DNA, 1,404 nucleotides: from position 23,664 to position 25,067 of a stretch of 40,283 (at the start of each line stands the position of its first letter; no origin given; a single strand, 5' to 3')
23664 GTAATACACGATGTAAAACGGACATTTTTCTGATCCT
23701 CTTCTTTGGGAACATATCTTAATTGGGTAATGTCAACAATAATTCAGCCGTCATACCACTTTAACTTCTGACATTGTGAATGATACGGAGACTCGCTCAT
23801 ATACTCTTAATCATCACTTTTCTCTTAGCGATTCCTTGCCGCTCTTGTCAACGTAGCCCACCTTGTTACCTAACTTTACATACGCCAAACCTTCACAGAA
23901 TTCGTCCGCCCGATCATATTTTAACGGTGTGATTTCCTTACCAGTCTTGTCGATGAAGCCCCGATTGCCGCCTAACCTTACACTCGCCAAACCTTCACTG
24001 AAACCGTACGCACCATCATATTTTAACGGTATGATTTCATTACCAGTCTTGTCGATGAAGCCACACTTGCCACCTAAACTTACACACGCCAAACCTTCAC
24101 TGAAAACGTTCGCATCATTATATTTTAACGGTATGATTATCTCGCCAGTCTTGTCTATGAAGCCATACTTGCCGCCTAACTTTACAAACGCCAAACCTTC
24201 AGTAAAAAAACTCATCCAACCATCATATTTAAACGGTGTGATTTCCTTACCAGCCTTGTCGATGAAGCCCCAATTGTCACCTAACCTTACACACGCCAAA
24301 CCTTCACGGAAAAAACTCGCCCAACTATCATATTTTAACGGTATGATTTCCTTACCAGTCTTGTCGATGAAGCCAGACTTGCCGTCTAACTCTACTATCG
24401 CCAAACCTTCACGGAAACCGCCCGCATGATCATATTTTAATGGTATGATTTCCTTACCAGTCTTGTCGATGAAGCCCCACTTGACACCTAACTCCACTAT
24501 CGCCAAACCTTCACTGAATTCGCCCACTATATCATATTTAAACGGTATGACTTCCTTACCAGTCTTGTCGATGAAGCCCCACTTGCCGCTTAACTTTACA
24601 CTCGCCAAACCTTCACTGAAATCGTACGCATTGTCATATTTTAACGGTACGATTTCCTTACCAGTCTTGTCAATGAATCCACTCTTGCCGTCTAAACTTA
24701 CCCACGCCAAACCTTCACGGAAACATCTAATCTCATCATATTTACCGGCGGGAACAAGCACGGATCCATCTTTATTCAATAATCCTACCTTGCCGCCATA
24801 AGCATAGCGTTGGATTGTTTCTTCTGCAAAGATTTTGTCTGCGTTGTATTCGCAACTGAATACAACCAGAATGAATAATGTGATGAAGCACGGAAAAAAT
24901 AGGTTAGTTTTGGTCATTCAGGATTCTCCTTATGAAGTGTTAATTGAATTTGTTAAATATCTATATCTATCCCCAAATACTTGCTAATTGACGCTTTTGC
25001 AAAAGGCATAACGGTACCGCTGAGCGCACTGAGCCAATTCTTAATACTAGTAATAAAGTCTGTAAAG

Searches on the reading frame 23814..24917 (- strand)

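Call 9: search_protein_families(library=pfam, proteins=[window:23814-24917:-], max_evalue=0.001)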
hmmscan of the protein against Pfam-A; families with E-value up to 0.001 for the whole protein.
window:23814-24917:- (367 aa): 4 families
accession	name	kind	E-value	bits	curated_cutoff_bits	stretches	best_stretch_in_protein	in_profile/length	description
PF14903.11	WG_beta_rep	-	4.1e-116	378.9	25.6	9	80-113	2-35/35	WG containing repeat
PF22377.2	TarS_C2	-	0.00028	21.3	27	0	290-315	10-35/78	TarS C-terminal domain 2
PF05979.17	DUF896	-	0.00049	20.3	24.2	0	321-333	50-62/64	Bacterial protein of unknown function (DUF896)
PF23212.2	DUF7064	-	0.00071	20.3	24.7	0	296-322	89-118/126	Domain of unknown function (DUF7064)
